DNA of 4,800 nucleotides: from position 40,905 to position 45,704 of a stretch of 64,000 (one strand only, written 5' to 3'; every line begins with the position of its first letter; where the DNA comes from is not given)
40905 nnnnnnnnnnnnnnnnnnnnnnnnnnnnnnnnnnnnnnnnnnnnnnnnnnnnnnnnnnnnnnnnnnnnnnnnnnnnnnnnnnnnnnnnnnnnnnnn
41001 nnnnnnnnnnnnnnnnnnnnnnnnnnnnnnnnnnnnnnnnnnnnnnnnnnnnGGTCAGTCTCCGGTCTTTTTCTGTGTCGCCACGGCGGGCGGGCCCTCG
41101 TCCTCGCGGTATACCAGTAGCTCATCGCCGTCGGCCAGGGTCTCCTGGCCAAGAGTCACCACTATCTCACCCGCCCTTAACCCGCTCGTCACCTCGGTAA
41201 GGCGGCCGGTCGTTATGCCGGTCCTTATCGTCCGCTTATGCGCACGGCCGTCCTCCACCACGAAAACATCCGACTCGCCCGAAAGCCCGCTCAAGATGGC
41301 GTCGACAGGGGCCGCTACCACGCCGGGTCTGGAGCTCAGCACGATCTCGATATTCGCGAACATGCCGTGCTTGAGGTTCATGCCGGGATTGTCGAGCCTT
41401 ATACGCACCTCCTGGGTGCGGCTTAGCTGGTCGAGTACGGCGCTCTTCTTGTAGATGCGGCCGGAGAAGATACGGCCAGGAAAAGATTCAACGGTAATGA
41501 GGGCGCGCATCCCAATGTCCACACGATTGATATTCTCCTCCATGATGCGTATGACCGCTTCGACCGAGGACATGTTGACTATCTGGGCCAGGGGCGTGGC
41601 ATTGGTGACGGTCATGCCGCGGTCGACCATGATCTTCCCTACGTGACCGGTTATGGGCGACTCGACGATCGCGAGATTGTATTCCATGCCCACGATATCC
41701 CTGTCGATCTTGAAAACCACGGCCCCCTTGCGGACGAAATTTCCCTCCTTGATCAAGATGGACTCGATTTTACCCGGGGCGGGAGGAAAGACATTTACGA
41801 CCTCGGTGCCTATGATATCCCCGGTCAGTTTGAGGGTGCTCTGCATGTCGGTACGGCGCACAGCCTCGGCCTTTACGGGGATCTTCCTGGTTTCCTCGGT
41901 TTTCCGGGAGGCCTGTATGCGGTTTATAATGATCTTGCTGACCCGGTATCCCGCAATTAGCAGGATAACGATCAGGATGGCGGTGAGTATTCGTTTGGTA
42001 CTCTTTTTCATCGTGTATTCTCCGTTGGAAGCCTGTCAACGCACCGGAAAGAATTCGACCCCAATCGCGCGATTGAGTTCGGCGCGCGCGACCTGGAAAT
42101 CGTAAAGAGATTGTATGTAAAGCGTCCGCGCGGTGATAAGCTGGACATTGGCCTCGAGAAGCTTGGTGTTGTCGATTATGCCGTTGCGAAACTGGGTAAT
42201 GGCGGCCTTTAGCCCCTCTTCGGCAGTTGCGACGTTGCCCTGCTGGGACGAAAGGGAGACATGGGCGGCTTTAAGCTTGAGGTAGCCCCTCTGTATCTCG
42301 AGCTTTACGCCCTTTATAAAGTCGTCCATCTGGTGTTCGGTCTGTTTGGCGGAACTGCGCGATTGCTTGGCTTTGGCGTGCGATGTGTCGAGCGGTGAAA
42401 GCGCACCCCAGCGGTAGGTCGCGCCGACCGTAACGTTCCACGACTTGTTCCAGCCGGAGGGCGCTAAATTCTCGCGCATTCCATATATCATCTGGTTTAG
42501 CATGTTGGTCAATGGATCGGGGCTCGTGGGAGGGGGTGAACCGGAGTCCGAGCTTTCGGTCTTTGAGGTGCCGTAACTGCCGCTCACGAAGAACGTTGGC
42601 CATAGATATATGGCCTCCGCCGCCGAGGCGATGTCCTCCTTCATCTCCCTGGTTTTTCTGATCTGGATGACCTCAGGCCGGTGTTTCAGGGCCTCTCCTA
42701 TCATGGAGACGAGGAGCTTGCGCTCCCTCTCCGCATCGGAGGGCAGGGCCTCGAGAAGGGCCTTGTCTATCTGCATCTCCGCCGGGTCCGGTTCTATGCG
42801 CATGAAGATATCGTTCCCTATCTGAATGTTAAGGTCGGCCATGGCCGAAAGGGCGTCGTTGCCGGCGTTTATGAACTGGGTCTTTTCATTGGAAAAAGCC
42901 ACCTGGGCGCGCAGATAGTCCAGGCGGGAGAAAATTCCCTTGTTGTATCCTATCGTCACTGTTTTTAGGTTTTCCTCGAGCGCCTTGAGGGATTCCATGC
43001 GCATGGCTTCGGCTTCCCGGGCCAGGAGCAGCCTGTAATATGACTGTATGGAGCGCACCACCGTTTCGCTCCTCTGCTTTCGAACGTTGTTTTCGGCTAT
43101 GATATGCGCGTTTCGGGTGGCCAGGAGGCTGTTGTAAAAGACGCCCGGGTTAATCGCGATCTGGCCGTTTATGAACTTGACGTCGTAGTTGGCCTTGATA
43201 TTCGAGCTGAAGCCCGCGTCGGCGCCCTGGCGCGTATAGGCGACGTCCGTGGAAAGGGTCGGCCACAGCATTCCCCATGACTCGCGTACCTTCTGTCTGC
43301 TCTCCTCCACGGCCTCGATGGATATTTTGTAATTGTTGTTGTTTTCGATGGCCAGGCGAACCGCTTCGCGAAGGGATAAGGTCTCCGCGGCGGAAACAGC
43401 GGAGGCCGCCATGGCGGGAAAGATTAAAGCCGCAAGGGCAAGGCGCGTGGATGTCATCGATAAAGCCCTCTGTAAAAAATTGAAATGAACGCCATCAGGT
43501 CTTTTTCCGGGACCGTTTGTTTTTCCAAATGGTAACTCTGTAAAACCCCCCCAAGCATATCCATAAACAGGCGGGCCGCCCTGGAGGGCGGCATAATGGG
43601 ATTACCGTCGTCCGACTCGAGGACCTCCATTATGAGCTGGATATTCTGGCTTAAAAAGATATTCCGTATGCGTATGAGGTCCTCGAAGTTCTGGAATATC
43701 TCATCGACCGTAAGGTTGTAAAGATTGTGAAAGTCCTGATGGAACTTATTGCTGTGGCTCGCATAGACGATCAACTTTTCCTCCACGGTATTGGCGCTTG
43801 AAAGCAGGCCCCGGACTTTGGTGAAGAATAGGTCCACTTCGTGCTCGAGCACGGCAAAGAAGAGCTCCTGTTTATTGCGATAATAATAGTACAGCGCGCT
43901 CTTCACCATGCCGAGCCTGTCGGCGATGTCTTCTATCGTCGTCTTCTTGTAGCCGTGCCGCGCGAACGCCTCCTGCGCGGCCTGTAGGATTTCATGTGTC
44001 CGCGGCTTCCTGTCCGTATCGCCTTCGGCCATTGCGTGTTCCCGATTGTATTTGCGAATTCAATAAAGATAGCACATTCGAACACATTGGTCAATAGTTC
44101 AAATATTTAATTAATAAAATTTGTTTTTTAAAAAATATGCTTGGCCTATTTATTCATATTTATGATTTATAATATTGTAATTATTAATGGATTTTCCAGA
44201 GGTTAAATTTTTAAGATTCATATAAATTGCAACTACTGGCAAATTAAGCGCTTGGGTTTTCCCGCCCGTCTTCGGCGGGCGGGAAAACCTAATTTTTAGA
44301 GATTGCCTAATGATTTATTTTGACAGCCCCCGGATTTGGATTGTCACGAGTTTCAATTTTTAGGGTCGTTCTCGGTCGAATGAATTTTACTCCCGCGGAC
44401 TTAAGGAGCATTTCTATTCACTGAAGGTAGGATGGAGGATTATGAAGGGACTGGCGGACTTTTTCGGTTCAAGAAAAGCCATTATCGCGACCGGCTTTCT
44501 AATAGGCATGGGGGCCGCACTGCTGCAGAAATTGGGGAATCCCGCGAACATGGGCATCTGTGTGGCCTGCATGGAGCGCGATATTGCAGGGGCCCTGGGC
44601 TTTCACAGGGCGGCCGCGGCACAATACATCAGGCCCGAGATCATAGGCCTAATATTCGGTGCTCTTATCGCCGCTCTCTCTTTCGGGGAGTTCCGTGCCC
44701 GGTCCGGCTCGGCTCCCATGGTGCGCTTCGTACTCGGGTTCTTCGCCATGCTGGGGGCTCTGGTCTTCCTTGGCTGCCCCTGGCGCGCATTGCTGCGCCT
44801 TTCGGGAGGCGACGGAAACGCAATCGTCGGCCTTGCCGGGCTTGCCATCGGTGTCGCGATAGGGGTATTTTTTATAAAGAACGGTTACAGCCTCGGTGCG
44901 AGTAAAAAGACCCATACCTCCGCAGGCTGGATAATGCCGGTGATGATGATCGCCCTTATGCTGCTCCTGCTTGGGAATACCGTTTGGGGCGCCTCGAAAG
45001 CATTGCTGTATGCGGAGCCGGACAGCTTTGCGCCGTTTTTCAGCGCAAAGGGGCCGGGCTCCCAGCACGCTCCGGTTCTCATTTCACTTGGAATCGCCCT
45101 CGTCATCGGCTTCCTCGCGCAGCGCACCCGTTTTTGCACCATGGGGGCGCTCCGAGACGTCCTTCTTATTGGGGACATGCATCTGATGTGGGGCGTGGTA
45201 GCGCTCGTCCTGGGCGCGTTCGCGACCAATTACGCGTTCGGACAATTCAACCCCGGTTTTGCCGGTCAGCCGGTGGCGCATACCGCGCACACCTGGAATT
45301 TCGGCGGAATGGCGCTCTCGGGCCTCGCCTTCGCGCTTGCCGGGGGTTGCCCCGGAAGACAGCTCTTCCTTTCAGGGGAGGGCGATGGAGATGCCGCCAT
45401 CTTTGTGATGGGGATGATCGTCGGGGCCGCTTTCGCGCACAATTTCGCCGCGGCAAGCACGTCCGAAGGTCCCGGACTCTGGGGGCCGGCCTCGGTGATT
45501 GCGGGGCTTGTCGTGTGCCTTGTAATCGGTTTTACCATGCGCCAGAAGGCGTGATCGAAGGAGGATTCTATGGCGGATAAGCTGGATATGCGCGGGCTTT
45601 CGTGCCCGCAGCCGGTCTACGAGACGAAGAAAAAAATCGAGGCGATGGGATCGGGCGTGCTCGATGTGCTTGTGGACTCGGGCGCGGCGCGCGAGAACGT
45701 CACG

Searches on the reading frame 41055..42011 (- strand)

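Call 77: search_protein_families(library=pfam, proteins=[window:41055-42011:-], max_evalue=0.00001)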
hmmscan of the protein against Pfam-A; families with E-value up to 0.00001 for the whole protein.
window:41055-42011:- (318 aa): 2 families
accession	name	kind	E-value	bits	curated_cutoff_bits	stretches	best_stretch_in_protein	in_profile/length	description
PF16576.10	HlyD_D23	-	1.2e-25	90.5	30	1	116-219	111-214/214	Barrel-sandwich domain of CusB or HlyD membrane-fusion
PF13437.12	HlyD_3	-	1e-14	55.6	22.2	1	116-213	2-103/106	HlyD family secretion protein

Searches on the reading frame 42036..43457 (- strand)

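Call 77: search_protein_families(library=pfam, proteins=[window:42036-43457:-], max_evalue=0.00001)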
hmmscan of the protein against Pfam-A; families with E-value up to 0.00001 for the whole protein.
window:42036-43457:- (473 aa): 1 family
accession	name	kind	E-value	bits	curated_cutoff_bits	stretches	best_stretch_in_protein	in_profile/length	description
PF02321.23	OEP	-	4.3e-39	134.7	22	2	252-466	4-187/187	Outer membrane efflux protein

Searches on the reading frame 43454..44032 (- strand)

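Call 77: search_protein_families(library=pfam, proteins=[window:43454-44032:-], max_evalue=0.00001)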
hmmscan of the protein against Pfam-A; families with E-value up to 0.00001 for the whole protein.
window:43454-44032:- (192 aa): 1 family
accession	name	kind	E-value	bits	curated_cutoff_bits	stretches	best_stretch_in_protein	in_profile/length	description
PF00440.29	TetR_N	-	6.8e-17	61.4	24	1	15-61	1-47/47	Bacterial regulatory proteins, tetR family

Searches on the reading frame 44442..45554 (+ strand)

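Call 77: search_protein_families(library=pfam, proteins=[window:44442-45554:+], max_evalue=0.00001)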
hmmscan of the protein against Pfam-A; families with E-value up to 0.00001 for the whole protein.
window:44442-45554:+ (370 aa): 1 family
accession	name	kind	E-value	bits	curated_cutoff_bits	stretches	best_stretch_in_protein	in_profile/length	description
PF04143.19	Sulf_transp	-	4.7e-11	43.2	27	1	228-340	1-111/310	Sulphur transport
